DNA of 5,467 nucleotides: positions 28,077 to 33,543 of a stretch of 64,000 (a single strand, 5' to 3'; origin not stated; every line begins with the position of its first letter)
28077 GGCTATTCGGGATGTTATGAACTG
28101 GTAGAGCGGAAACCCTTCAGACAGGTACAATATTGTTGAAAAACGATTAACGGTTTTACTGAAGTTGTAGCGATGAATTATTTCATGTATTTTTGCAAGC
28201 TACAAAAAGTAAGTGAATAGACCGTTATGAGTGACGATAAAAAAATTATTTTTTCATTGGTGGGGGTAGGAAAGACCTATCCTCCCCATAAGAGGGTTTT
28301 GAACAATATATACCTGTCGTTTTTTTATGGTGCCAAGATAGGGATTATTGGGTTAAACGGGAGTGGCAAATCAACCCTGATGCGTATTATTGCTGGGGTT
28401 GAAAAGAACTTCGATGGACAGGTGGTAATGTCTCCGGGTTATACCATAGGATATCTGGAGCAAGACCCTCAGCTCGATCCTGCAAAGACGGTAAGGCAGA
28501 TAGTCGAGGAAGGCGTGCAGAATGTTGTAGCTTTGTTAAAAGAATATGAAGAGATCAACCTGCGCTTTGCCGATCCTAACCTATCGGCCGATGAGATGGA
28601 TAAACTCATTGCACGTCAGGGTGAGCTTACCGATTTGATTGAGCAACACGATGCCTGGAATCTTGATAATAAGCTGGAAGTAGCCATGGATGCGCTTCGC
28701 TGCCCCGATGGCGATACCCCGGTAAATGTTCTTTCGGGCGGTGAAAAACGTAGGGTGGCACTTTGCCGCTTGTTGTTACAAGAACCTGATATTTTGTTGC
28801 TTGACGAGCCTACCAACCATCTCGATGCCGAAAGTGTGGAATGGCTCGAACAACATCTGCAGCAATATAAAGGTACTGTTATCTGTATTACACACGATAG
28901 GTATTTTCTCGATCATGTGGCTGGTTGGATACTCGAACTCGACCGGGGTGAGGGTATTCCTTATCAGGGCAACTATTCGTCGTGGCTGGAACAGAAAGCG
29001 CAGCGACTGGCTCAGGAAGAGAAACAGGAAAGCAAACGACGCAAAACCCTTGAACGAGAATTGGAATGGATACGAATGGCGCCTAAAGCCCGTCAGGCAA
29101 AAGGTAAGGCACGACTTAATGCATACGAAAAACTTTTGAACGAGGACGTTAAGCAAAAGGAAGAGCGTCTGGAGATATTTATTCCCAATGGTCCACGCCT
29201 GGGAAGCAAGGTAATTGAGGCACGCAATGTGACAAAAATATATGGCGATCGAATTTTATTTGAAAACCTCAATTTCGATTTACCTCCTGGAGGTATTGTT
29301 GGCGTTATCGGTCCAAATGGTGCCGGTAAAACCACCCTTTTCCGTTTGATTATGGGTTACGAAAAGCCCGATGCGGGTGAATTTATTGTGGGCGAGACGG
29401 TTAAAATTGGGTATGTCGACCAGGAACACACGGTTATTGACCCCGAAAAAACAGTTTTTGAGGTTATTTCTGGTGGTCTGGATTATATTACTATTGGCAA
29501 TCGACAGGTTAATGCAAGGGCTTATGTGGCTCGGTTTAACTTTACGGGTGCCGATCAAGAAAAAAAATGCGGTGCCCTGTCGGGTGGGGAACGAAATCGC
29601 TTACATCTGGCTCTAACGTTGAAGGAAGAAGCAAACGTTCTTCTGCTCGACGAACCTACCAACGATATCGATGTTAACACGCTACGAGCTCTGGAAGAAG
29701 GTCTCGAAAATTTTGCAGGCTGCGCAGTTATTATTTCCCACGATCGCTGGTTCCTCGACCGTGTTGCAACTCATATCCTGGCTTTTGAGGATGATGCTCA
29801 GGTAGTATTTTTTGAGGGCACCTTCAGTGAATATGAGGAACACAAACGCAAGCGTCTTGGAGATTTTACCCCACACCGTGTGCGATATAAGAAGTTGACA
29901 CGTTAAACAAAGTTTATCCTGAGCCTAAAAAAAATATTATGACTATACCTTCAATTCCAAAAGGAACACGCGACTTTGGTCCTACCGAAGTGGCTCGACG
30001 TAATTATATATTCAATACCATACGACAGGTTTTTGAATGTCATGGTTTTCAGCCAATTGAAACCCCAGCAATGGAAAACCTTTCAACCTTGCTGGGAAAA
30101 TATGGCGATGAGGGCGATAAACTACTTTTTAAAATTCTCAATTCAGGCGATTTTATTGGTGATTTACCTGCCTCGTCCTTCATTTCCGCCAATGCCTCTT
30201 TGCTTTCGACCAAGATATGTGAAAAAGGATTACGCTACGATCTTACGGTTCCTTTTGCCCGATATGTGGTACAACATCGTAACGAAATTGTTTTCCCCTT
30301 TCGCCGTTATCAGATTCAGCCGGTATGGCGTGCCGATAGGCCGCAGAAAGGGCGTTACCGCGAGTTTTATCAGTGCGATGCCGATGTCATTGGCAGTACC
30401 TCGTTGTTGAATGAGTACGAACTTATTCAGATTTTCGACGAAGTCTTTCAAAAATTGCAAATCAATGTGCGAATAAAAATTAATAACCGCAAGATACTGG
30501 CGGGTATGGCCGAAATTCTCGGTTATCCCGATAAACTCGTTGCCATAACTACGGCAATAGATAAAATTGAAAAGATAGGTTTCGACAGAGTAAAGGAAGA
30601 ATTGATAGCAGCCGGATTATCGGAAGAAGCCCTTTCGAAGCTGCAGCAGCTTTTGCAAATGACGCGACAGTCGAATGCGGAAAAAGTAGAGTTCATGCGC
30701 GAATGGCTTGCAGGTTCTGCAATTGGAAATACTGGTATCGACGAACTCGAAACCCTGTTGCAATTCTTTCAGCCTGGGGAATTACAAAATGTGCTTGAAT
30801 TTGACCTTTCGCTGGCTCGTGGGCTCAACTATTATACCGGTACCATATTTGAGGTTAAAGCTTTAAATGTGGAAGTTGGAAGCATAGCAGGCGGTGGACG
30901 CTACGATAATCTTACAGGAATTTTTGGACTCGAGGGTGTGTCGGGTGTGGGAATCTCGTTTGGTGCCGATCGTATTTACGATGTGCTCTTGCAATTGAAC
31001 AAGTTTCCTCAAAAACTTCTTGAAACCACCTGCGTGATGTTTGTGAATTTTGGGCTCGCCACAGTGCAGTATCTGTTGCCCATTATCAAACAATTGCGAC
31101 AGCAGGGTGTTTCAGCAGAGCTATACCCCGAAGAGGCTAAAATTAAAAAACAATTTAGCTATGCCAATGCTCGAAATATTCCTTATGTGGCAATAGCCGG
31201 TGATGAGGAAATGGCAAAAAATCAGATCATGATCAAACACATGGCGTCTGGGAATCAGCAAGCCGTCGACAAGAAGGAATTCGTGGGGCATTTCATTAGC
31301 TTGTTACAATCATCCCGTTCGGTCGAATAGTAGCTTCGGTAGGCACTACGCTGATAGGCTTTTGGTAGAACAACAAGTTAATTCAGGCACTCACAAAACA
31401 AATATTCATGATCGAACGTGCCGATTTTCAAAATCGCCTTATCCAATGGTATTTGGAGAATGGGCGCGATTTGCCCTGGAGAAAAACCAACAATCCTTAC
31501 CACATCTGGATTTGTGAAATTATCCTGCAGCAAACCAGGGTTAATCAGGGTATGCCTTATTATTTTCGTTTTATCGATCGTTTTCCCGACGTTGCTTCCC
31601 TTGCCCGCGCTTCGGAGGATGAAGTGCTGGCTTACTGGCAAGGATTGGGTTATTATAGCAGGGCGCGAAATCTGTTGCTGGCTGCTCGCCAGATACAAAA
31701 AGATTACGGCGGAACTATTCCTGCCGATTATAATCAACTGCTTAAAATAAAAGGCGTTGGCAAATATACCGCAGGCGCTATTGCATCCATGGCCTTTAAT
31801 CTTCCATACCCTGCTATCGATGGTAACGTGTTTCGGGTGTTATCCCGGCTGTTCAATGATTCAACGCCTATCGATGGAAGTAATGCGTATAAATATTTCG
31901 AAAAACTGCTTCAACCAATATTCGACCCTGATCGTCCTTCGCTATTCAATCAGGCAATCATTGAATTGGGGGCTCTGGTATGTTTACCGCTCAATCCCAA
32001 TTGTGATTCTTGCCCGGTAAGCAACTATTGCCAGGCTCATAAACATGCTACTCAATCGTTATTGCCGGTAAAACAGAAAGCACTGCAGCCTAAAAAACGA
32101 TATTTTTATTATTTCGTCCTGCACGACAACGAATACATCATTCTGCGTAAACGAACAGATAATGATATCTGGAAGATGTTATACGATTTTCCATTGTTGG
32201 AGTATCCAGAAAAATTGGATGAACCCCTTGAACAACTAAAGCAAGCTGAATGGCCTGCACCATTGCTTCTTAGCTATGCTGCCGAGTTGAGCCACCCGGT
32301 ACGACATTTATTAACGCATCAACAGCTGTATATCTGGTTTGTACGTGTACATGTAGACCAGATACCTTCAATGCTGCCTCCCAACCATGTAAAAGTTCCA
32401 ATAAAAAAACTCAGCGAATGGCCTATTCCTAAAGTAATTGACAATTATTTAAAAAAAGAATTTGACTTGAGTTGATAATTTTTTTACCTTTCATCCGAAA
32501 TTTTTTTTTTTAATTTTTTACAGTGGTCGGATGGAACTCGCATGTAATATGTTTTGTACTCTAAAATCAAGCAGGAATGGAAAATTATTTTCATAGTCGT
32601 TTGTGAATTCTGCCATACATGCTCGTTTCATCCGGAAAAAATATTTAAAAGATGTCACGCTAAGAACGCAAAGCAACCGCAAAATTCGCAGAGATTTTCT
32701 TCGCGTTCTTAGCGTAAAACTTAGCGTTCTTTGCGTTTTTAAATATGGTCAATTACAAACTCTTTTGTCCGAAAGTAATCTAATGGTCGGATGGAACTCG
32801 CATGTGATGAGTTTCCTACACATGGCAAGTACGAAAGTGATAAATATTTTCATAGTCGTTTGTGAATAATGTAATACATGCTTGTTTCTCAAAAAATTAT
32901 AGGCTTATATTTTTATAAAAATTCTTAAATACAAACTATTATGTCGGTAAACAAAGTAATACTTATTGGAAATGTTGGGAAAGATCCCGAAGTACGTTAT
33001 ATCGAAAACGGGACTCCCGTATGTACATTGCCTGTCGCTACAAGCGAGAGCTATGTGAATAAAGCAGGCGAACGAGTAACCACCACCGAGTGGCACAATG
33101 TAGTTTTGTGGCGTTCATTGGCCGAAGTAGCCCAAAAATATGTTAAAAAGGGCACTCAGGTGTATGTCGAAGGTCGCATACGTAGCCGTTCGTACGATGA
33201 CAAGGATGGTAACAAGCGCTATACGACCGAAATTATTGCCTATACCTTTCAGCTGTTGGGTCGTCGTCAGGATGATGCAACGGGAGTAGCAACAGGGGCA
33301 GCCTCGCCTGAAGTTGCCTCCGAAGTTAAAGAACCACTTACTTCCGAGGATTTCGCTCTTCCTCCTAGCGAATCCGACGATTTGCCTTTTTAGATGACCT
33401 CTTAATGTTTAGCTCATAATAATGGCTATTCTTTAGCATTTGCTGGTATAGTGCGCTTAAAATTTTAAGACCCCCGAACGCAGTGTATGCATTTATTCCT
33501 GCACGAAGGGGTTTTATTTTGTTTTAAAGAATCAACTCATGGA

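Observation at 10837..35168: Family of about 105-137-bp intergenic inverted-repeat elements, at least 7 copies in 64 kb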

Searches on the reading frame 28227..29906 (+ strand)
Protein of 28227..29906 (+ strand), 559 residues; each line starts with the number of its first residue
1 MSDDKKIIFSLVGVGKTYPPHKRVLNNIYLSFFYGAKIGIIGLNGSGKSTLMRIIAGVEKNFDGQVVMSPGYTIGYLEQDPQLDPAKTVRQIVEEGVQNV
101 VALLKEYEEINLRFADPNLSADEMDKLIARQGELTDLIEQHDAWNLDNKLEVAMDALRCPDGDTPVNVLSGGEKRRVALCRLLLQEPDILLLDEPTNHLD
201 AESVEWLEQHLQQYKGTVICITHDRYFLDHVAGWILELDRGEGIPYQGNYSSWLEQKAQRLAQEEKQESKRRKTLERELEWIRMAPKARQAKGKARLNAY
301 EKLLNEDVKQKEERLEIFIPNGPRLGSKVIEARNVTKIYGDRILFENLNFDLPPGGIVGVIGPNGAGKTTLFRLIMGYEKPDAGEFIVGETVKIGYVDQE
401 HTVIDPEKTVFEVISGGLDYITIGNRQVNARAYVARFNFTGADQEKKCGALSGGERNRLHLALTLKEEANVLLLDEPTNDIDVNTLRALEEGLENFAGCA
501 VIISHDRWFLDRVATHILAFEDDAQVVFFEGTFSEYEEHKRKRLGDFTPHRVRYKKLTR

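Call 64: search_protein_families(library=pfam, proteins=[window:28227-29906:+], max_evalue=0.0001)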
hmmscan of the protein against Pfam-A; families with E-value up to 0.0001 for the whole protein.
window:28227-29906:+ (559 aa): 9 families
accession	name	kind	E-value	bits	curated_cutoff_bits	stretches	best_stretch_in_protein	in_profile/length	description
PF00005.33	ABC_tran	-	1.1e-55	188.4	25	2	25-197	1-137/137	ABC transporter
PF13304.12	AAA_21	-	2.2e-17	64.5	27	0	162-229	231-304/304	AAA domain, putative AbiEii toxin, Type IV TA system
PF12848.13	ABC_tran_Xtn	-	1.6e-13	50.9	25.9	1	236-312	1-77/85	ABC transporter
PF02463.25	SMC_N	-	2.2e-11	44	40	1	39-229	28-203/220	RecF/RecN/SMC N terminal domain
PF13476.12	AAA_23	-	9.7e-08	33.3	27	0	345-375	10-39/201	AAA domain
PF13166.12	AAA_13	-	6.6e-07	28.8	36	0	40-61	21-42/713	AAA domain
PF13555.12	AAA_29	-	8.9e-06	25.8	27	0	345-372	12-39/61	P-loop containing region of AAA domain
PF00931.28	NB-ARC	-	3.3e-05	23.7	23.5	0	355-402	19-65/248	NB-ARC domain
PF01926.29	MMR_HSR1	-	7.2e-05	23.3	21.9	0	37-73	1-33/113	50S ribosome-binding GTPase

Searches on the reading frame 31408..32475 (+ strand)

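Call 12: search_protein_families(library=pfam, proteins=[window:31408-32475:+], max_evalue=0.001)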
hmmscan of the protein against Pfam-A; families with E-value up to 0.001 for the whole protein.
window:31408-32475:+ (355 aa): 3 families
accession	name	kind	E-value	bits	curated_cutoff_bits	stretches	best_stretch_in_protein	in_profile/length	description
PF00730.31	HhH-GPD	-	2.8e-17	63.5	26.2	1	35-169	1-107/108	HhH-GPD superfamily base excision DNA repair protein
PF14815.12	NUDIX_4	-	2.1e-12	47.3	35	1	235-349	2-112/113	NUDIX domain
PF00633.29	HHH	-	7.2e-07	29.2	24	1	100-127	2-29/30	Helix-hairpin-helix motif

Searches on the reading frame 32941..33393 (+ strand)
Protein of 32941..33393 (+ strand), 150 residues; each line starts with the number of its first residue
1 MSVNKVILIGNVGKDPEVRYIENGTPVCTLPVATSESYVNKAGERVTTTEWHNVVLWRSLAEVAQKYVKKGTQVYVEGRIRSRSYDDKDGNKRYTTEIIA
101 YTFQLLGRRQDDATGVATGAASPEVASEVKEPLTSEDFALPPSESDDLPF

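Call 12: search_protein_families(library=pfam, proteins=[window:32941-33393:+], max_evalue=0.001)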
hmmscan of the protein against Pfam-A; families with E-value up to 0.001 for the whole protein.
window:32941-33393:+ (150 aa): 1 family
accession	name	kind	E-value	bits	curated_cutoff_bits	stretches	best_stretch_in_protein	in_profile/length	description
PF00436.31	SSB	-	1.7e-38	131.3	26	1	3-106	1-104/104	Single-strand binding protein family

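Call 38: find_encoding_contigs(protein=window:32941-33393:+, flank=3000, max_places=10)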
Protein window:32941-33393:+ (150 aa): 18 contigs read that carry it; 6 places shown.
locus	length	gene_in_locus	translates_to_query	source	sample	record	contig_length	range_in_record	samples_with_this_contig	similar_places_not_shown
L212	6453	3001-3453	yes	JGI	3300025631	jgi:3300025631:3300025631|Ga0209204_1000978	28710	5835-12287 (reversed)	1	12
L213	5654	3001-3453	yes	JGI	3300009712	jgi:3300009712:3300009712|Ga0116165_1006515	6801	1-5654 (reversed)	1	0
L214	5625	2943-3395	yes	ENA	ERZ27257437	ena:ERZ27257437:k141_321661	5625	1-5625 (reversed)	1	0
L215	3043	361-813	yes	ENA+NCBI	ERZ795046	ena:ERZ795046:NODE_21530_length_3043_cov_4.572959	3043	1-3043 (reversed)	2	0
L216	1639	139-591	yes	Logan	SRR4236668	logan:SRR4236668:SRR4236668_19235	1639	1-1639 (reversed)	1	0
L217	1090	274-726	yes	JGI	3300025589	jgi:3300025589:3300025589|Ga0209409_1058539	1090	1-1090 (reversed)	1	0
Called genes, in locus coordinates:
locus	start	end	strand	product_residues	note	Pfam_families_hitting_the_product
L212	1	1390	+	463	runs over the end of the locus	PF13393:tRNA-synt_His (weak), PF00152:tRNA-synt_2 (faint), PF00587:tRNA-synt_2b (weak), PF13393:tRNA-synt_His, PF03129:HGTP_anticodon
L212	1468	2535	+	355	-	PF00730:HhH-GPD, PF00633:HHH (weak), PF14815:NUDIX_4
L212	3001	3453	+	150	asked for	PF00436:SSB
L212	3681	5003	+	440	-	PF01595:CNNM, PF00571:CBS, PF03471:CorC_HlyC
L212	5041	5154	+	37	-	-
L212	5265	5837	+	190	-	PF25593:GldD_lipo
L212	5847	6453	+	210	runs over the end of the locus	PF01648:ACPS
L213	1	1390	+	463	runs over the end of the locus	PF13393:tRNA-synt_His (weak), PF00152:tRNA-synt_2 (faint), PF00587:tRNA-synt_2b (weak), PF13393:tRNA-synt_His, PF03129:HGTP_anticodon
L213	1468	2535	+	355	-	PF00730:HhH-GPD, PF00633:HHH (weak), PF14815:NUDIX_4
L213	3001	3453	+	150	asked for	PF00436:SSB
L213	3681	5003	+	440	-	PF01595:CNNM, PF00571:CBS, PF03471:CorC_HlyC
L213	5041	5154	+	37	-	-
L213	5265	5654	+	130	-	?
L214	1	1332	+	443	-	?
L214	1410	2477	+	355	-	PF00730:HhH-GPD, PF00633:HHH (weak), PF14815:NUDIX_4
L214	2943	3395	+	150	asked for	PF00436:SSB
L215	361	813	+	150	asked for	PF00436:SSB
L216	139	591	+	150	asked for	PF00436:SSB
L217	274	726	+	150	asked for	PF00436:SSB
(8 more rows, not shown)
